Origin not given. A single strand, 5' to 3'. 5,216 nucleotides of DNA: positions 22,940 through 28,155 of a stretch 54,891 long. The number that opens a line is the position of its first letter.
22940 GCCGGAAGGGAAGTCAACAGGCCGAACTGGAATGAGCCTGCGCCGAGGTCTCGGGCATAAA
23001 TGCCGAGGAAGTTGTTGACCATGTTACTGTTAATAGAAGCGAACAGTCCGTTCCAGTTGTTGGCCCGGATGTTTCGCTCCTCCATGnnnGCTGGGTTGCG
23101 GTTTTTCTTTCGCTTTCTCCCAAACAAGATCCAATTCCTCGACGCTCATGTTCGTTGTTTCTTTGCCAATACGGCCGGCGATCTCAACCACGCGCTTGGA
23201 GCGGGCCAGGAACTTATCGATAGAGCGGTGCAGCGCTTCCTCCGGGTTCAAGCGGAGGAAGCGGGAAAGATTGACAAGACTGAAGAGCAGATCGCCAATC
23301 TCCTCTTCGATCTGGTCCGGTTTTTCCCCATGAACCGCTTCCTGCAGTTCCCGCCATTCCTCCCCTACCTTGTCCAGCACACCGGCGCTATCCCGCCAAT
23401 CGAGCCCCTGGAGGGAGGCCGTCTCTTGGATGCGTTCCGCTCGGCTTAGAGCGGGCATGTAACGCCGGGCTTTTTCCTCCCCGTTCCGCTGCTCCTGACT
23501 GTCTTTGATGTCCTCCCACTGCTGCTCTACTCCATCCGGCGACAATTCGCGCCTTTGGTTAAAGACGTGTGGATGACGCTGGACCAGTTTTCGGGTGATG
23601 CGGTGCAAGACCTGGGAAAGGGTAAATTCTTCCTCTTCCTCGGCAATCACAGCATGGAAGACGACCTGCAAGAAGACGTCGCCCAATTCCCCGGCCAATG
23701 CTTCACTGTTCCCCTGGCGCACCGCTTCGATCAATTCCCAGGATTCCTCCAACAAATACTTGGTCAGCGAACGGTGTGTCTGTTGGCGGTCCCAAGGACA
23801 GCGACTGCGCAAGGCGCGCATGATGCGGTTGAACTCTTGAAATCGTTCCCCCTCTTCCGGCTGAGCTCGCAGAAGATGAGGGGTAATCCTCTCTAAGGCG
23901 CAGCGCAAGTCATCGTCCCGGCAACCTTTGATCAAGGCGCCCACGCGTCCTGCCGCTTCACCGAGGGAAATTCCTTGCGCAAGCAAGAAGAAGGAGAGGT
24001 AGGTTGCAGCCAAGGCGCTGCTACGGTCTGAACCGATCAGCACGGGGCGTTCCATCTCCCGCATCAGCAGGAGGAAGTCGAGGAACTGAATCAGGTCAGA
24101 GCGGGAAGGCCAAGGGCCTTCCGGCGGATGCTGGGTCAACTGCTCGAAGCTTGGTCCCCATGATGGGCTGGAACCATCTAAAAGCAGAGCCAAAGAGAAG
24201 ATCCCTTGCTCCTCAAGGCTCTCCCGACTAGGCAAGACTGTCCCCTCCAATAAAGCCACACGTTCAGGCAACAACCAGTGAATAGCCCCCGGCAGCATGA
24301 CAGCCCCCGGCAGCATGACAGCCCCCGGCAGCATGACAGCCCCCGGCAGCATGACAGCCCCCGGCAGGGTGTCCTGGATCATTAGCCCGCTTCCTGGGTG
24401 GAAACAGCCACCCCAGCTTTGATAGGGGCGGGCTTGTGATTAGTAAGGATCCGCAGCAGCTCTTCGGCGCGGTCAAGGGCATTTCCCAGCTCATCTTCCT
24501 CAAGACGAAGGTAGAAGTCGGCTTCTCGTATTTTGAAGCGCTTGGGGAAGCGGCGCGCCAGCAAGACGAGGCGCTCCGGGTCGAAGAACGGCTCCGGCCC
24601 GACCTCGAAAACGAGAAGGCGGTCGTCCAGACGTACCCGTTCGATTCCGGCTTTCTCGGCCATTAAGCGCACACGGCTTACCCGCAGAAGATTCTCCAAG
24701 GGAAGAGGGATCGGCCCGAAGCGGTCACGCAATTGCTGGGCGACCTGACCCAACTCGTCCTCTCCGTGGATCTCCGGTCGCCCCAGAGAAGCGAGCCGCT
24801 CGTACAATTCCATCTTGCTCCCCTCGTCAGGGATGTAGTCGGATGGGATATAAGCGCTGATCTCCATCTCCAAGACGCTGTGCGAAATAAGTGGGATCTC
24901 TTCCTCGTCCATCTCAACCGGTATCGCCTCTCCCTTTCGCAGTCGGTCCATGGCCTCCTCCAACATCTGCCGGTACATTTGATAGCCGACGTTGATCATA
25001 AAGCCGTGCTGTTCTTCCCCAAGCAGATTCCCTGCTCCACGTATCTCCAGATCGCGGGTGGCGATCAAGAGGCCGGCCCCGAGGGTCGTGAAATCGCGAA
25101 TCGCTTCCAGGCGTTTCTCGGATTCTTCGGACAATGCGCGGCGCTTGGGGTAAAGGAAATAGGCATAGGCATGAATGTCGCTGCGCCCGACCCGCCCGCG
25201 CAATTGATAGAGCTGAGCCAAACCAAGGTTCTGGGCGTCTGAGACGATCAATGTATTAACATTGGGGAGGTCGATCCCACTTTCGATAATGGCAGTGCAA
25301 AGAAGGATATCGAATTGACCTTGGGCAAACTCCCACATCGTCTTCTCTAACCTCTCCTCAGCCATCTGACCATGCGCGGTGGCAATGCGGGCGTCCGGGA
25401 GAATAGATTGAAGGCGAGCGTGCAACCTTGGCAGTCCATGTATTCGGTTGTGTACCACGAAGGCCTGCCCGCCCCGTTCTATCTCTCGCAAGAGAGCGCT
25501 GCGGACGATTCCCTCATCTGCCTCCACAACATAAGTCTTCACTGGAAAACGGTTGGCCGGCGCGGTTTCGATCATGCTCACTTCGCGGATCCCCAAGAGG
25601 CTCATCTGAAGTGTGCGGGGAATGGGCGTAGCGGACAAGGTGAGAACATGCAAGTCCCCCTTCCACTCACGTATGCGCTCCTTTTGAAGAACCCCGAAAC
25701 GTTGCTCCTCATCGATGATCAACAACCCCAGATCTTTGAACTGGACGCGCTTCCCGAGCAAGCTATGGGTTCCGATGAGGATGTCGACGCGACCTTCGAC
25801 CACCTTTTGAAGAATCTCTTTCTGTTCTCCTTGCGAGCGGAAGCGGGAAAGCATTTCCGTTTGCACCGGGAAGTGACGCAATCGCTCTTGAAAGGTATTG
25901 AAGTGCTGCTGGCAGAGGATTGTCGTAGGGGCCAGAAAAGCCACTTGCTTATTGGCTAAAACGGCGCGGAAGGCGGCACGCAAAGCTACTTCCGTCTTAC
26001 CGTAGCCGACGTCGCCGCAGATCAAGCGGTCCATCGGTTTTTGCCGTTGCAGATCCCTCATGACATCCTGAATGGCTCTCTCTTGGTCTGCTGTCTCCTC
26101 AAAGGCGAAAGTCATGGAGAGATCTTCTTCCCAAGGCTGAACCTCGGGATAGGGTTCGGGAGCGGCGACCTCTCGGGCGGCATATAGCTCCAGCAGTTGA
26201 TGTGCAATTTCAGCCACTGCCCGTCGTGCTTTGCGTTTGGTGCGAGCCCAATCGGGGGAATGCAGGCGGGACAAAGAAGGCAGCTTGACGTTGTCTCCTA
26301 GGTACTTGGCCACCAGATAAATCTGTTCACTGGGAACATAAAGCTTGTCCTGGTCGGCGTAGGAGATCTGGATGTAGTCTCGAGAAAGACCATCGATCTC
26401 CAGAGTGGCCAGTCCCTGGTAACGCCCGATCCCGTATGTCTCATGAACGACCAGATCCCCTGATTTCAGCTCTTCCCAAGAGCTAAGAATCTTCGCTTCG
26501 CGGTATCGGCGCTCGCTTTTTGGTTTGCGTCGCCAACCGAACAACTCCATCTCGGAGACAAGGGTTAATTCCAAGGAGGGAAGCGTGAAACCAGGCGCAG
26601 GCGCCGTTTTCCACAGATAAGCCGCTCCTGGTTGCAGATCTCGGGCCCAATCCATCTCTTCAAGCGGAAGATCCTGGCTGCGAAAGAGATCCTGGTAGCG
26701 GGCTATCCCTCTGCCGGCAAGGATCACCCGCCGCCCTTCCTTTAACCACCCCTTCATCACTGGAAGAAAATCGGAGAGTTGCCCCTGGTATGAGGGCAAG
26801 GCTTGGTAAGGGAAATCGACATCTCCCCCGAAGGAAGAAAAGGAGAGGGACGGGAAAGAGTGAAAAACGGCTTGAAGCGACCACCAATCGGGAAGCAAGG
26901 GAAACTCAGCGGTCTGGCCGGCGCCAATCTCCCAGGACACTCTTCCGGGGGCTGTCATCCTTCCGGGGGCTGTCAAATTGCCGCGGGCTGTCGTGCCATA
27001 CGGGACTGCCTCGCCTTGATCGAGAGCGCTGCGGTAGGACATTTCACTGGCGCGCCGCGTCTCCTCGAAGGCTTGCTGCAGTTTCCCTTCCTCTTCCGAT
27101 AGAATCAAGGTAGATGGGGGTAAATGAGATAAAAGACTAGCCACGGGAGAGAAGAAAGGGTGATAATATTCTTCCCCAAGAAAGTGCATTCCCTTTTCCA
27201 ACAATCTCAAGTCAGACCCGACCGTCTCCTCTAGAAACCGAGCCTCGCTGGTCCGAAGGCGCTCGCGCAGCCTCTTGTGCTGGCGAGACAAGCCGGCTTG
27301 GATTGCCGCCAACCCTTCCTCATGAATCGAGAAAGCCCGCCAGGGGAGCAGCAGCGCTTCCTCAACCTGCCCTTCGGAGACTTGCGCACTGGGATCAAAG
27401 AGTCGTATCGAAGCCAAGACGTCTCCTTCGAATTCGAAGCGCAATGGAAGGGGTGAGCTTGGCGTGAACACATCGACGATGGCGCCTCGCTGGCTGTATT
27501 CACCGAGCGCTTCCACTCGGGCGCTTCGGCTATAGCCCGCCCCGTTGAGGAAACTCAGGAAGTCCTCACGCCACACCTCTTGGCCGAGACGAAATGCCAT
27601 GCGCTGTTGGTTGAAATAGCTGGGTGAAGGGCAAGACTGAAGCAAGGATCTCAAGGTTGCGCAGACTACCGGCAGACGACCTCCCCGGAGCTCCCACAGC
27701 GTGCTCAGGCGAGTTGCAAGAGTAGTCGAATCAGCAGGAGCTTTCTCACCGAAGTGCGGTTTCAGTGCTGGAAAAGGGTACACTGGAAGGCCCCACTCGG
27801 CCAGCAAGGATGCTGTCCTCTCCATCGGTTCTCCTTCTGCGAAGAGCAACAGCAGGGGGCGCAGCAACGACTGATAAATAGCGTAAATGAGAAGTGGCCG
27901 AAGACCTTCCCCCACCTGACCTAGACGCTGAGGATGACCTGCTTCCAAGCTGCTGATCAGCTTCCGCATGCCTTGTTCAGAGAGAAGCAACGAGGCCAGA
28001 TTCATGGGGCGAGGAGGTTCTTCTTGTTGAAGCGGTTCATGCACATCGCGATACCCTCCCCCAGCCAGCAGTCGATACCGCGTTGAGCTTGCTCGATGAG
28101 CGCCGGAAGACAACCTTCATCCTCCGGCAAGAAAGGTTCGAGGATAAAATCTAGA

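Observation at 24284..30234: Dispersed 18-nt GC-rich repeat family inserted in frame in four consecutive housekeeping genes (mazG-like, mfd, pth, prs)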

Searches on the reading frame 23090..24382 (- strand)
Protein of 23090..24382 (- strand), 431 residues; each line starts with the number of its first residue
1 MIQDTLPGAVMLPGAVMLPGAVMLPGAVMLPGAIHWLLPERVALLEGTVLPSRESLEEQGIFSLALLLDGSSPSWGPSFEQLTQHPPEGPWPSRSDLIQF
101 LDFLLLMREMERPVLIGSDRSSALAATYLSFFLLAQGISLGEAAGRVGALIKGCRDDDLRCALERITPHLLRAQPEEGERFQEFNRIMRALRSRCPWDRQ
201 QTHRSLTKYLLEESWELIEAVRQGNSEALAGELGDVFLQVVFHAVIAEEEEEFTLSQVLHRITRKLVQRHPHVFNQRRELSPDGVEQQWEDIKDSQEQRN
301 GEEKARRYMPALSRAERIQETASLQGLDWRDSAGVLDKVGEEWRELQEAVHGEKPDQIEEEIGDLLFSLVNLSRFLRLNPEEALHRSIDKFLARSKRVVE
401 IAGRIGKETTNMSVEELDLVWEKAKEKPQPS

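Call 84: search_protein_families(library=pfam, proteins=[window:23090-24382:-], max_evalue=0.001)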
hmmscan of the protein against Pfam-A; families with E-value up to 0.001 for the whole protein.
window:23090-24382:- (431 aa): 3 families
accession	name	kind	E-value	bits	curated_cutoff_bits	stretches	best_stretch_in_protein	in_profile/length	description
PF03819.22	MazG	-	4e-38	130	22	2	201-274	1-74/74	MazG nucleotide pyrophosphohydrolase domain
PF01503.22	PRA-PH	-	2e-10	41.4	21.3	1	183-261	3-81/86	Phosphoribosyl-ATP pyrophosphohydrolase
PF12643.12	MazG-like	-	0.00017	22.2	27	0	344-393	20-68/85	MazG-like family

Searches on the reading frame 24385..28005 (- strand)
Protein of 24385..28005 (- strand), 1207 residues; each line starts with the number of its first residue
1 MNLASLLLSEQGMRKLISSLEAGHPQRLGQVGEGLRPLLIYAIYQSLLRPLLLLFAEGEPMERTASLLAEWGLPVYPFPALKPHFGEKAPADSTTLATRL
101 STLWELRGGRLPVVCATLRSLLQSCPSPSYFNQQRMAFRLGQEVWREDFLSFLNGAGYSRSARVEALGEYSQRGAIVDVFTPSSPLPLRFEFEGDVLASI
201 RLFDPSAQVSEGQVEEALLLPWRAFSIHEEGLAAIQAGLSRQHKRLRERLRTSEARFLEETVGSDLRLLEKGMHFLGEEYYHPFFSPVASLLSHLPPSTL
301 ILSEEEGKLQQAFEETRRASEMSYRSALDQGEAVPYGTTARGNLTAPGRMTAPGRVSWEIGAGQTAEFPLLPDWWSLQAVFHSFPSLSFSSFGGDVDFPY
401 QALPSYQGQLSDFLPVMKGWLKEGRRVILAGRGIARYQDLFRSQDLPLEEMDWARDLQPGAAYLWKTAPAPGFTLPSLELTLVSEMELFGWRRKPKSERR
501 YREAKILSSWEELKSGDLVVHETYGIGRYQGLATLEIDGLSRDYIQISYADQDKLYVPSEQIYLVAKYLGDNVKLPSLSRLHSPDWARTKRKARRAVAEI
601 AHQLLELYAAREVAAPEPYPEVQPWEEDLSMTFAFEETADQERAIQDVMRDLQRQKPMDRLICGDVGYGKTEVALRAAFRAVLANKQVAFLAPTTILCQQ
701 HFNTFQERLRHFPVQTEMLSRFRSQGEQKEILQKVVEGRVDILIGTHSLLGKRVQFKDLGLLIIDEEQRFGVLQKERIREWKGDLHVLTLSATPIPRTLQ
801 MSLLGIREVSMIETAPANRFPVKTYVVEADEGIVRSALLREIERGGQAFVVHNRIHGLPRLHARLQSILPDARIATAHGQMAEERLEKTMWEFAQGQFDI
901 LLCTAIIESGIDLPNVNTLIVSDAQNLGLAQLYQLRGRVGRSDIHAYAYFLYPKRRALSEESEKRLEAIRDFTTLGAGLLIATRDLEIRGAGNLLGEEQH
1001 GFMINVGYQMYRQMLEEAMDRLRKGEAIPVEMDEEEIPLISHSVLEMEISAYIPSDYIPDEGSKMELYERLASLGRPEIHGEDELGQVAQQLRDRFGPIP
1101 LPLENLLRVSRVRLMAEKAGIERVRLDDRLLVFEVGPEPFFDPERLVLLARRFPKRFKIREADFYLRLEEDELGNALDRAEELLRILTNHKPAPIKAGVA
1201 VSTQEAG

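Call 26: find_homologous_proteins(query=window:24385-28005:-, max_evalue=1e-50)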
Query window:24385-28005:- (1207 aa): 125 proteins with E <= 1e-50 among 8000 candidates; the best 120 are listed.
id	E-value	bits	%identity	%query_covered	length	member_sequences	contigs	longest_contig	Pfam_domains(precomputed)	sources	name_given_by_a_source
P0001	0.0e+0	2478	92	100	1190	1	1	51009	PF02559.23,PF00270.36,PF17757.7,PF03461.21,PF00271.38,PF04851.22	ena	-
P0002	0.0e+0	2396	90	100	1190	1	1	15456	PF02559.23,PF00270.36,PF17757.7,PF03461.21,PF00271.38,PF04851.22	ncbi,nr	ncbi:MAG: transcription-repair coupling factor [Coprothermobacterota bacterium]|nr:transcription-rep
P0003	0.0e+0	2382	88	100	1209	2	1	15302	PF02559.23,PF00270.36,PF17757.7,PF03461.21,PF00271.38,PF04851.22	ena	-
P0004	0.0e+0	1809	68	98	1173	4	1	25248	PF02559.23,PF00270.36,PF17757.7,PF03461.21,PF00271.38,PF04851.22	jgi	jgi:transcription-repair coupling factor (superfamily II helicase)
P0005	6.1e-261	887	52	68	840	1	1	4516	PF02559.23,PF00270.36,PF17757.7,PF04851.22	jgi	jgi:transcription-repair coupling factor (superfamily II helicase)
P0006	1.3e-226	773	37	97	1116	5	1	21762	PF02559.23,PF00270.36,PF17757.7,PF03461.21,PF00271.38,PF22590.3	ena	-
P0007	4.5e-225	768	39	94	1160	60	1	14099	PF02559.23,PF00270.36,PF17757.7,PF03461.21,PF00271.38,PF04851.22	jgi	jgi:transcription-repair coupling factor (superfamily II helicase)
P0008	2.0e-224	766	42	87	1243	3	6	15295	PF02559.23,PF00270.36,PF17757.7,PF03461.21,PF00271.38,PF04851.22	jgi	jgi:transcription-repair coupling factor (superfamily II helicase)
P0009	8.2e-224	764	41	89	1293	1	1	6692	PF02559.23,PF00270.36,PF17757.7,PF03461.21,PF00271.38,PF04851.22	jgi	jgi:transcription-repair coupling factor (superfamily II helicase)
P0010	1.2e-223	763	42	88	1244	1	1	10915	PF02559.23,PF00270.36,PF17757.7,PF03461.21,PF00271.38,PF04851.22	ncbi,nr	ncbi:MAG TPA: transcription-repair coupling factor [Dehalococcoidia bacterium]|nr:transcription-repa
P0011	1.8e-223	763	41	87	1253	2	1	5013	PF02559.23,PF00270.36,PF17757.7,PF03461.21,PF00271.38,PF04851.22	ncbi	ncbi:MAG TPA: transcription-repair coupling factor, partial [Candidatus Limnocylindrales bacterium]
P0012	1.5e-222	760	38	93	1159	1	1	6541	PF02559.23,PF00270.36,PF17757.7,PF03461.21,PF00271.38,PF04851.22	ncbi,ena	-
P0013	4.4e-222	758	40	92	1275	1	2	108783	PF02559.23,PF00270.36,PF17757.7,PF03461.21,PF00271.38,PF04851.22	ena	-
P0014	2.4e-221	756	40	92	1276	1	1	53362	PF02559.23,PF00270.36,PF17757.7,PF03461.21,PF00271.38,PF04851.22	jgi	jgi:transcription-repair coupling factor (superfamily II helicase)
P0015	1.6e-220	753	37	97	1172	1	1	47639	PF02559.23,PF00270.36,PF17757.7,PF03461.21,PF00271.38,PF04851.22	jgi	jgi:transcription-repair coupling factor (superfamily II helicase)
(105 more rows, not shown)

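Call 28: find_encoding_contigs(protein=P0001, flank=6000, max_places=2)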
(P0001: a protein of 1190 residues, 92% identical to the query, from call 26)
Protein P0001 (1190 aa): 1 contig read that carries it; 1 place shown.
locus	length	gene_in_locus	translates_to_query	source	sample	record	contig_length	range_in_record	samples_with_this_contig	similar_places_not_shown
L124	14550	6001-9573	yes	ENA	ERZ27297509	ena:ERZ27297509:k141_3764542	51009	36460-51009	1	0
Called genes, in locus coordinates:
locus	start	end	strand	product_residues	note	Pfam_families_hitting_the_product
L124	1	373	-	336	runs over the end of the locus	PF13495:Phage_int_SAM_4 (faint), PF00589:Phage_integrase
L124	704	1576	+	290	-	PF01112:Asparaginase_2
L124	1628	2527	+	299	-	PF01112:Asparaginase_2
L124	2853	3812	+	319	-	PF00483:NTP_transferase, PF01128:IspD, PF12804:NTP_transf_3, PF02348:CTP_transf_3 (weak)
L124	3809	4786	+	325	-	PF13793:Pribosyltran_N, PF00156:Pribosyltran, PF14572:Pribosyl_synth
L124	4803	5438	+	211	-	PF01386:Ribosomal_L25p, PF14693:Ribosomal_TL5_C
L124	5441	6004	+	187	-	PF01195:Pept_tRNA_hydro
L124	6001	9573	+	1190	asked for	PF17757:UvrB_inter, PF02559:CarD_TRCF_RID, PF00270:DEAD, PF04851:ResIII, PF00271:Helicase_C, PF03461:TRCF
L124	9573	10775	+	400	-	PF01503:PRA-PH (faint), PF03819:MazG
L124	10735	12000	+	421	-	PF07690:MFS_1, PF12832:MFS_1_like (weak), PF07690:MFS_1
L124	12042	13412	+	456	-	PF13623:SurA_N_2, PF13624:SurA_N_3, PF05698:Trigger_C, PF09312:SurA_N (weak), PF13145:Rotamase_2 (faint), PF13616:Rotamase_3, PF00639:Rotamase, PF13616:Rotamase_3 (weak)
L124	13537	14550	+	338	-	?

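Call 29: find_encoding_contigs(protein=P0004, flank=6000, max_places=2)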
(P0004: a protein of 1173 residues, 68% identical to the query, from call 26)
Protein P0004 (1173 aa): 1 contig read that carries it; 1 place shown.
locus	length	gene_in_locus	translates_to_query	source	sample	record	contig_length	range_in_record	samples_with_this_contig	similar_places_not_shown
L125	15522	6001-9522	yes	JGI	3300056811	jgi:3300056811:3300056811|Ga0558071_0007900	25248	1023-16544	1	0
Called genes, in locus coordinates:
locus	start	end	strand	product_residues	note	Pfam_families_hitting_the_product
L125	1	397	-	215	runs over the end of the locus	-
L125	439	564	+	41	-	-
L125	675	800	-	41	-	-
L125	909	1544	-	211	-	PF01326:PPDK_N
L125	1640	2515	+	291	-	PF01112:Asparaginase_2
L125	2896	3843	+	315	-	PF00483:NTP_transferase, PF01128:IspD, PF01983:CofC (weak), PF12804:NTP_transf_3, PF02348:CTP_transf_3 (faint), PF00132:Hexapep (weak)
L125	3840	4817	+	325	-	PF13793:Pribosyltran_N, PF00156:Pribosyltran, PF14572:Pribosyl_synth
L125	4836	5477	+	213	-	PF01386:Ribosomal_L25p, PF14693:Ribosomal_TL5_C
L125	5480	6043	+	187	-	PF01195:Pept_tRNA_hydro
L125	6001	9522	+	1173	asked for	PF17757:UvrB_inter, PF02559:CarD_TRCF_RID, PF00270:DEAD, PF04851:ResIII, PF00271:Helicase_C, PF03461:TRCF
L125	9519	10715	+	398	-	PF03819:MazG, PF01503:PRA-PH (weak), PF03819:MazG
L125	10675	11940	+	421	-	PF07690:MFS_1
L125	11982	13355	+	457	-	PF13624:SurA_N_3, PF13623:SurA_N_2, PF05698:Trigger_C (faint), PF09312:SurA_N (weak), PF13145:Rotamase_2 (faint), PF13616:Rotamase_3, PF00639:Rotamase, PF13616:Rotamase_3 (weak)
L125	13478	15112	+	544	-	PF00395:SLH, PF02608:Bmp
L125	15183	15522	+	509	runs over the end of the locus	PF00005:ABC_tran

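Call 30: find_encoding_contigs(protein=P0003, flank=6000, max_places=2)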
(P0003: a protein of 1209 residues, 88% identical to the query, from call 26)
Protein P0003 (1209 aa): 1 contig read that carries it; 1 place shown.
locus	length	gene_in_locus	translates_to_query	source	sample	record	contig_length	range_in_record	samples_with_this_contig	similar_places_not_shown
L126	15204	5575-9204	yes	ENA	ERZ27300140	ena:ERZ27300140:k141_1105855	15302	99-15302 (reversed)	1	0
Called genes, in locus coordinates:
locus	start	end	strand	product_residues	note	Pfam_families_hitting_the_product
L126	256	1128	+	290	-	PF01112:Asparaginase_2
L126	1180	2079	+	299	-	PF01112:Asparaginase_2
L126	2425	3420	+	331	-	PF00483:NTP_transferase, PF01128:IspD, PF12804:NTP_transf_3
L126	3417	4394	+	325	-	PF13793:Pribosyltran_N, PF00156:Pribosyltran, PF14572:Pribosyl_synth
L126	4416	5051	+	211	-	PF01386:Ribosomal_L25p, PF14693:Ribosomal_TL5_C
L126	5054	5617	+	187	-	PF01195:Pept_tRNA_hydro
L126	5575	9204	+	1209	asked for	PF17757:UvrB_inter, PF02559:CarD_TRCF_RID, PF04851:ResIII (weak), PF00270:DEAD, PF00271:Helicase_C, PF03461:TRCF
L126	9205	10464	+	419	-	PF01503:PRA-PH (faint), PF03819:MazG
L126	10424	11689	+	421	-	PF07690:MFS_1, PF12832:MFS_1_like (faint), PF07690:MFS_1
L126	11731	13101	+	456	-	PF13623:SurA_N_2, PF13624:SurA_N_3, PF05698:Trigger_C (weak), PF09312:SurA_N (weak), PF13145:Rotamase_2 (faint), PF13616:Rotamase_3, PF00639:Rotamase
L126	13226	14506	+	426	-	PF00395:SLH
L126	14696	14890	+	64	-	-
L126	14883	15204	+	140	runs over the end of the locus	?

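Call 31: find_encoding_contigs(protein=P0002, flank=6000, max_places=2)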
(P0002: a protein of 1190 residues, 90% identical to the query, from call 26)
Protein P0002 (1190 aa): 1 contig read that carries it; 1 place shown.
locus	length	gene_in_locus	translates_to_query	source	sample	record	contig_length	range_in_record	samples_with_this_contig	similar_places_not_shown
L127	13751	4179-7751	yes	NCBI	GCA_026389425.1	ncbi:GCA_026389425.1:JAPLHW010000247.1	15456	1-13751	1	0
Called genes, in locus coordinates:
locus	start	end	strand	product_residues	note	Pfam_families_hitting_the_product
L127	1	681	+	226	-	PF01112:Asparaginase_2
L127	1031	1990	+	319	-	PF00483:NTP_transferase, PF01128:IspD, PF12804:NTP_transf_3, PF02348:CTP_transf_3 (weak)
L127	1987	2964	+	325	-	PF13793:Pribosyltran_N, PF00156:Pribosyltran, PF14572:Pribosyl_synth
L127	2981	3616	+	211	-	PF01386:Ribosomal_L25p, PF14693:Ribosomal_TL5_C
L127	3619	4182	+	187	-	PF01195:Pept_tRNA_hydro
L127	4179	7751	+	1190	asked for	PF17757:UvrB_inter, PF02559:CarD_TRCF_RID, PF00270:DEAD, PF04851:ResIII (weak), PF00271:Helicase_C, PF03461:TRCF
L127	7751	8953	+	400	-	PF01503:PRA-PH (faint), PF03819:MazG, PF12643:MazG-like (faint), PF03819:MazG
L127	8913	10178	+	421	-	PF12832:MFS_1_like (weak), PF07690:MFS_1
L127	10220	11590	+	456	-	PF13623:SurA_N_2, PF13624:SurA_N_3, PF05698:Trigger_C (weak), PF09312:SurA_N (weak), PF13145:Rotamase_2 (weak), PF13616:Rotamase_3, PF00639:Rotamase, PF13616:Rotamase_3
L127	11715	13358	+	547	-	PF00395:SLH, PF02608:Bmp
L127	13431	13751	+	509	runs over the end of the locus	PF00005:ABC_tran, PF13304:AAA_21 (faint), PF00005:ABC_tran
